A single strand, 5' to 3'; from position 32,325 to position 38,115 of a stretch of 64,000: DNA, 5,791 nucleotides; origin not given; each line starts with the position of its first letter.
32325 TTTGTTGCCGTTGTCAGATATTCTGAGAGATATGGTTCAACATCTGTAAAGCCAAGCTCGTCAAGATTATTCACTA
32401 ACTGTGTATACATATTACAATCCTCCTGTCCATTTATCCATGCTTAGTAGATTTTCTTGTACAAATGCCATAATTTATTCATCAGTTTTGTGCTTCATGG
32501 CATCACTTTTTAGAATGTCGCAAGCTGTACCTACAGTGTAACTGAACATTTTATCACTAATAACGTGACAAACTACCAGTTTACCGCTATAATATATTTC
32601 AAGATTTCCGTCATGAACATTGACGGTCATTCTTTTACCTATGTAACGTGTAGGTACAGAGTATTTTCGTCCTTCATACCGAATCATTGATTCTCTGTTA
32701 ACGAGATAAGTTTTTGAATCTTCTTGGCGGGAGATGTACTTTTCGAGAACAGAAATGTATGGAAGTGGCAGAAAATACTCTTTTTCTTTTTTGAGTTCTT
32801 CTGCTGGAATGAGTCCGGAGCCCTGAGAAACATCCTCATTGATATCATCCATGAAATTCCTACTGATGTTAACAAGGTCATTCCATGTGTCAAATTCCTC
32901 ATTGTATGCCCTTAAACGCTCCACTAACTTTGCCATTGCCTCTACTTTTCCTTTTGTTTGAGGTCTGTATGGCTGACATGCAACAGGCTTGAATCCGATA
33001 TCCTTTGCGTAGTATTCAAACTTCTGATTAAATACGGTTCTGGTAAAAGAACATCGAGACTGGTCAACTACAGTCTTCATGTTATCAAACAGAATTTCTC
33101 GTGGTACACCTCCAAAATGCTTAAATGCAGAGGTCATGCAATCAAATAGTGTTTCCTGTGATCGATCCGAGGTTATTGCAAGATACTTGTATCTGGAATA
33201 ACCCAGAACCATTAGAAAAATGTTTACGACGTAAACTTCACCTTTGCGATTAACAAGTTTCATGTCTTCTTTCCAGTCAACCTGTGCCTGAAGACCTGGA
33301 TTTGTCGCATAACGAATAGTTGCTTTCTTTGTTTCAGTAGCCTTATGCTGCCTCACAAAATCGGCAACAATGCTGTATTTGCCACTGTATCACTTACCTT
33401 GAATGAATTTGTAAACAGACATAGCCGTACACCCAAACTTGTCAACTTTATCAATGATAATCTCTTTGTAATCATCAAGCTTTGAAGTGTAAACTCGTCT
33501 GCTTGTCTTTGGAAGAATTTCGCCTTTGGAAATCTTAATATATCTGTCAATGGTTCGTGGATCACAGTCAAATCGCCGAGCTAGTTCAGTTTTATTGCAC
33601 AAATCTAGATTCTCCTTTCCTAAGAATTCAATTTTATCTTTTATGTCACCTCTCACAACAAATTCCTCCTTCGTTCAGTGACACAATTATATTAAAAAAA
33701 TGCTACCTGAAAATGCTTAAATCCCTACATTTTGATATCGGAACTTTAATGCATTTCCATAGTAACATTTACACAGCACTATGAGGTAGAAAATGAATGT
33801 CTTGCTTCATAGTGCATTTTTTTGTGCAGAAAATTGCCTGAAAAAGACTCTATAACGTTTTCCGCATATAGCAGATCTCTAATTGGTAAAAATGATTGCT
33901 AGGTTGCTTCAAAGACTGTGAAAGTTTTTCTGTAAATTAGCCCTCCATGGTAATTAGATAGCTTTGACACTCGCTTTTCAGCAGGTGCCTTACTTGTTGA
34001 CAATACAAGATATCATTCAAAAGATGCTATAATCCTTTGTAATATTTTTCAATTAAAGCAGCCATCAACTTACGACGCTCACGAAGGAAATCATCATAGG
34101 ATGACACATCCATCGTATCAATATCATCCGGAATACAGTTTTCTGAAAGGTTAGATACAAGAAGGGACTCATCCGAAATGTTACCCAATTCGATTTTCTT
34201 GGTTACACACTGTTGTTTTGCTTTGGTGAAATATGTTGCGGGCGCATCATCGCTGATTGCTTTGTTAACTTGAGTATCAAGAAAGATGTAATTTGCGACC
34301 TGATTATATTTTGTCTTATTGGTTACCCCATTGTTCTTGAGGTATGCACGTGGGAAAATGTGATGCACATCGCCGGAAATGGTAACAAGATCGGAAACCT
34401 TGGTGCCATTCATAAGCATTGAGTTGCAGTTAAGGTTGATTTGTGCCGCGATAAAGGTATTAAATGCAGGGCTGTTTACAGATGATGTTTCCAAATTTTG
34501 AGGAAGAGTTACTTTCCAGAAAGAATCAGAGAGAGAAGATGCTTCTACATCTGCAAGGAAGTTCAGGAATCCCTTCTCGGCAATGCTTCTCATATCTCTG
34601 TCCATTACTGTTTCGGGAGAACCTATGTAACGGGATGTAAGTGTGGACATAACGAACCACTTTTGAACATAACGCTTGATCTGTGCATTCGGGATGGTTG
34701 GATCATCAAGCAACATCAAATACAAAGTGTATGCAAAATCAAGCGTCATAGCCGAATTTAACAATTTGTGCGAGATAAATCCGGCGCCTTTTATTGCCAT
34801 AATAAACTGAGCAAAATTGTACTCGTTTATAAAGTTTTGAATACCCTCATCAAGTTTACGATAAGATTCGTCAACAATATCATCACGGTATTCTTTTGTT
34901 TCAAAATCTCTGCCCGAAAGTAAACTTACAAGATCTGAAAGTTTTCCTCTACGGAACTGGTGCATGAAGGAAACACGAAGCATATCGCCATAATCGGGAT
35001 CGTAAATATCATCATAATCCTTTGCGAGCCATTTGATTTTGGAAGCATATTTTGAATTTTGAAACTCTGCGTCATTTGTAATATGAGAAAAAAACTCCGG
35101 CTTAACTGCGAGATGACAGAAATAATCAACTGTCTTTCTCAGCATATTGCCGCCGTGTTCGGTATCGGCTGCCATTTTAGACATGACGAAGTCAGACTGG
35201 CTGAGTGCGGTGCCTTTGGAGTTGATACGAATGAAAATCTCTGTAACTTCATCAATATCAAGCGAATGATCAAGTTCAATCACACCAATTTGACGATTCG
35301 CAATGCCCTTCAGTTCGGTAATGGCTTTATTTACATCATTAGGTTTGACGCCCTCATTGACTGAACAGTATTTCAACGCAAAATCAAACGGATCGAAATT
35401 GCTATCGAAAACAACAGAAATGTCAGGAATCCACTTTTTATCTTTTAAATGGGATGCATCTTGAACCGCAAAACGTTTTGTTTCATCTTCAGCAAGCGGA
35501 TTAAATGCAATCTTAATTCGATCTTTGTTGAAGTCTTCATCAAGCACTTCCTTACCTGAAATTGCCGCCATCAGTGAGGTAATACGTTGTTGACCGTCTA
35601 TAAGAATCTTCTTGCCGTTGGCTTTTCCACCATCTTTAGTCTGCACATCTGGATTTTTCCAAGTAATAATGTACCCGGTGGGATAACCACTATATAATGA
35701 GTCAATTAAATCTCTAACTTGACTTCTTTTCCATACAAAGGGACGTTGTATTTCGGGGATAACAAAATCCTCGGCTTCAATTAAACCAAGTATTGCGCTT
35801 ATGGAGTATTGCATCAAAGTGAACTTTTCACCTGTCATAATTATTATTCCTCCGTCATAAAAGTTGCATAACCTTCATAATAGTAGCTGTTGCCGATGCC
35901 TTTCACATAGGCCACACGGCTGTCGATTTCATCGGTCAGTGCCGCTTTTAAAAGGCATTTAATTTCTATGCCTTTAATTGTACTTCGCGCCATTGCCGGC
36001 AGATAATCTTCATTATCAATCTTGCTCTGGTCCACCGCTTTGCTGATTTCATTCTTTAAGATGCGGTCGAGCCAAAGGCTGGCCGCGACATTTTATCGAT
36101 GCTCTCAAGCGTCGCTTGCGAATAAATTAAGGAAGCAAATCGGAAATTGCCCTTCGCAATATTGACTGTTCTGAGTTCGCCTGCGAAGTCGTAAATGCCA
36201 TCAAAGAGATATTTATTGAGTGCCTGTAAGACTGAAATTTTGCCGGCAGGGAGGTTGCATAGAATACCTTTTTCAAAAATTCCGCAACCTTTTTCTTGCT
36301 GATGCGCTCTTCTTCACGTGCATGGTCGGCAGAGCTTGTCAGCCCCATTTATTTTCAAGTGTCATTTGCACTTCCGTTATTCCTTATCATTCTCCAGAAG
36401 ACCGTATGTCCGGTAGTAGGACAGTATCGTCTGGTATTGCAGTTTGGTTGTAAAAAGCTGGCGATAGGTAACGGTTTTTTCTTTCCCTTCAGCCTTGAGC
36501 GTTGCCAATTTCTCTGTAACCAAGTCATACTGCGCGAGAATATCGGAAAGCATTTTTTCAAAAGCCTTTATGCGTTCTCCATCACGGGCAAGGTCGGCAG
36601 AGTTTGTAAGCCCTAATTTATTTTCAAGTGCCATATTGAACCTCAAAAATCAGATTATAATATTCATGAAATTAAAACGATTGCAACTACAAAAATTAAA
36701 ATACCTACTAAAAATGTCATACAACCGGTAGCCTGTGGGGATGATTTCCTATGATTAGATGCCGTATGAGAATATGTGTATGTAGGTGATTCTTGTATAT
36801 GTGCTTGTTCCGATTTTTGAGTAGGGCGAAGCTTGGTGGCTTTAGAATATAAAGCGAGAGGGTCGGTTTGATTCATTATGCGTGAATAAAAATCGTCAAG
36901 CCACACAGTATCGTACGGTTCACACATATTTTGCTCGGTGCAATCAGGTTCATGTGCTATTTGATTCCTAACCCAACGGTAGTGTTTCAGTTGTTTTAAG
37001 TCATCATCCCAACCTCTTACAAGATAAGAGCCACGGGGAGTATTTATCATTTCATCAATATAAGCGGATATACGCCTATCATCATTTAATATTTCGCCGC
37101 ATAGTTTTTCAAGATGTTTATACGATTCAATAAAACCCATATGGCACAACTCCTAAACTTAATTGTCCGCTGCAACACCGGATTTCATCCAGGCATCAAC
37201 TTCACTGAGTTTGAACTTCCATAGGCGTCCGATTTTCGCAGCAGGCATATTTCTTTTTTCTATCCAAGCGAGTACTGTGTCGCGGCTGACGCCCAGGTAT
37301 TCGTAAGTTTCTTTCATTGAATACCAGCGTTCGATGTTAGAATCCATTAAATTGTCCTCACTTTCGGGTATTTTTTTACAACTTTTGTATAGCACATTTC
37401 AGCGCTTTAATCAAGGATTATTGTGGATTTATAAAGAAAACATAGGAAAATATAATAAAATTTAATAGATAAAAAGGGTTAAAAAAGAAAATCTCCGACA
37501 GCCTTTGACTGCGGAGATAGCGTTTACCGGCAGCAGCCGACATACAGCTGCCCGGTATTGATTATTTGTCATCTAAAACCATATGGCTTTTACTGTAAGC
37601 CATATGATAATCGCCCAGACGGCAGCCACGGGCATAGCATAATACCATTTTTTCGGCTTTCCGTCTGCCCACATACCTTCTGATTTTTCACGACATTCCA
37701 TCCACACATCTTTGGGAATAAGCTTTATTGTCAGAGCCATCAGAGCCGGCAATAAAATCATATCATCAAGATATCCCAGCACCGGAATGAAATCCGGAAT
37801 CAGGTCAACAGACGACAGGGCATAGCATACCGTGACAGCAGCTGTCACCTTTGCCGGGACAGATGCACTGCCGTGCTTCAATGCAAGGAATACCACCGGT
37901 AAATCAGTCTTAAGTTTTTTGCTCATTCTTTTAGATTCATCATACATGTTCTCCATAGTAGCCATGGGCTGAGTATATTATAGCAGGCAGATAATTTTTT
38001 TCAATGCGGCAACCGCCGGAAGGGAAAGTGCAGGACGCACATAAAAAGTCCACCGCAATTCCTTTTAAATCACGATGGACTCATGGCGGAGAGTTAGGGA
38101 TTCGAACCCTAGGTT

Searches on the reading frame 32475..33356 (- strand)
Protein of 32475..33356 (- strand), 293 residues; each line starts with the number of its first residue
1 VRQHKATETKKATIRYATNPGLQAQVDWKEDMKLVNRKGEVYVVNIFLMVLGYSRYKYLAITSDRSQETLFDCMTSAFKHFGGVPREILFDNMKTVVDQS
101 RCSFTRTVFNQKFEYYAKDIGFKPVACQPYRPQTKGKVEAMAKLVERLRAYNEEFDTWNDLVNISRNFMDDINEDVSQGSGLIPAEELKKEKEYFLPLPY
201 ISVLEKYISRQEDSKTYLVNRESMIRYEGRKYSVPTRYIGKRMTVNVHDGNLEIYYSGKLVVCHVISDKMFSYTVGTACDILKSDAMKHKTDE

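Call 59: search_protein_families(library=pfam, proteins=[window:32475-33356:-], max_evalue=0.01)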
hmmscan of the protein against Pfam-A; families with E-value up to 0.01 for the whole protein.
window:32475-33356:- (293 aa): 2 families
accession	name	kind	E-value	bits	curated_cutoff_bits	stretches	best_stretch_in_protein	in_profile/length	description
PF00665.32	rve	-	3.3e-15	56.6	32.6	1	18-132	2-102/102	Integrase core domain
PF22483.2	Mu-transpos_C_2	-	6.5e-13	48.7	27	1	215-267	12-64/73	Mu transposase, C-terminal domain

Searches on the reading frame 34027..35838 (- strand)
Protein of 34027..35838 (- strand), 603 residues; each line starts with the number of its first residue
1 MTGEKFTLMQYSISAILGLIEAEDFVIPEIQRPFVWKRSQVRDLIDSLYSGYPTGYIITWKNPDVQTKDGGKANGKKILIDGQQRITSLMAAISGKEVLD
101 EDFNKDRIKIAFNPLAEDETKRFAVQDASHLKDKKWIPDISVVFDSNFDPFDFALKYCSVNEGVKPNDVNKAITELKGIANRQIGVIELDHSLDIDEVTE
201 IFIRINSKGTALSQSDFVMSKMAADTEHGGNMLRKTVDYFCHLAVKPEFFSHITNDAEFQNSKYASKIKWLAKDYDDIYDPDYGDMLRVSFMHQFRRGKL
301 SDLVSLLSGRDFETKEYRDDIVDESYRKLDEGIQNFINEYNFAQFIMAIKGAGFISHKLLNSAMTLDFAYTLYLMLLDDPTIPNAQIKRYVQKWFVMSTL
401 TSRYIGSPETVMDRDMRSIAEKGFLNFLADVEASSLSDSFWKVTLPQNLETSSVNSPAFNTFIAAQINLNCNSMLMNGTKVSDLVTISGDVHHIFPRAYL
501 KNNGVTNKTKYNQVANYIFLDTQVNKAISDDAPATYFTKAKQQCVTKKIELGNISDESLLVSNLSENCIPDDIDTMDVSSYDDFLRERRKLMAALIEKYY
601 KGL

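Call 59: search_protein_families(library=pfam, proteins=[window:34027-35838:-], max_evalue=0.01)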
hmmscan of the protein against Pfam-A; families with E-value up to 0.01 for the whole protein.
window:34027-35838:- (603 aa): 1 family
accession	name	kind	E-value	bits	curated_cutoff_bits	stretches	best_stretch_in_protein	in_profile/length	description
PF03235.19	GmrSD_N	-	9.2e-36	124.3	33.2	1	20-221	8-197/199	GmrSD restriction endonuclease, N-terminal domain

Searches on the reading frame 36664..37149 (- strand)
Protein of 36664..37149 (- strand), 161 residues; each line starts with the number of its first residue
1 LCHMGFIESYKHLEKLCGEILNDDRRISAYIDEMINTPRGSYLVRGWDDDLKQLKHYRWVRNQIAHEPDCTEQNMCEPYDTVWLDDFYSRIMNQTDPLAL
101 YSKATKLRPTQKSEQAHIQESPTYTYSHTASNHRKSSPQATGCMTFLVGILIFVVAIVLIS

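Call 59: search_protein_families(library=pfam, proteins=[window:36664-37149:-], max_evalue=0.01)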
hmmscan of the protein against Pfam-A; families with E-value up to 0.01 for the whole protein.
window:36664-37149:- (161 aa): 1 family
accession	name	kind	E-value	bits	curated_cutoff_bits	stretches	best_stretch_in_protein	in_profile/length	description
PF20185.3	DUF6548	-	7.2e-54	182.5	27.3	1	4-160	1-160/164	Family of unknown function (DUF6548)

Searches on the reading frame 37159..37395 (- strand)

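Call 59: search_protein_families(library=pfam, proteins=[window:37159-37395:-], max_evalue=0.01)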
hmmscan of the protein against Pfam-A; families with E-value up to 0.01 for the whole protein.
window:37159-37395:- (78 aa): 1 family
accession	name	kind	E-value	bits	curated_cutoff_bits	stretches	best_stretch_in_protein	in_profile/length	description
PF12728.13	HTH_17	-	6.6e-14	52.3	27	1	24-72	1-49/51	Helix-turn-helix domain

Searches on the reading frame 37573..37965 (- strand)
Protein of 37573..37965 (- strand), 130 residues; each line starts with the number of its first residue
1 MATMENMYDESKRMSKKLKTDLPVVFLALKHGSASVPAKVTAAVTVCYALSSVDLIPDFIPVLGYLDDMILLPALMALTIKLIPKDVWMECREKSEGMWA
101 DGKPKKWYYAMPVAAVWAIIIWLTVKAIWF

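Call 59: search_protein_families(library=pfam, proteins=[window:37573-37965:-], max_evalue=0.01)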
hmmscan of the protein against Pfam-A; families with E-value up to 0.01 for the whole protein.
window:37573-37965:- (130 aa): 1 family
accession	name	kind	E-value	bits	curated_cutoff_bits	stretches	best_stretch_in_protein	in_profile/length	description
PF06803.17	DUF1232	-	3.4e-13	49.5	23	1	38-73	1-36/37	Protein of unknown function (DUF1232)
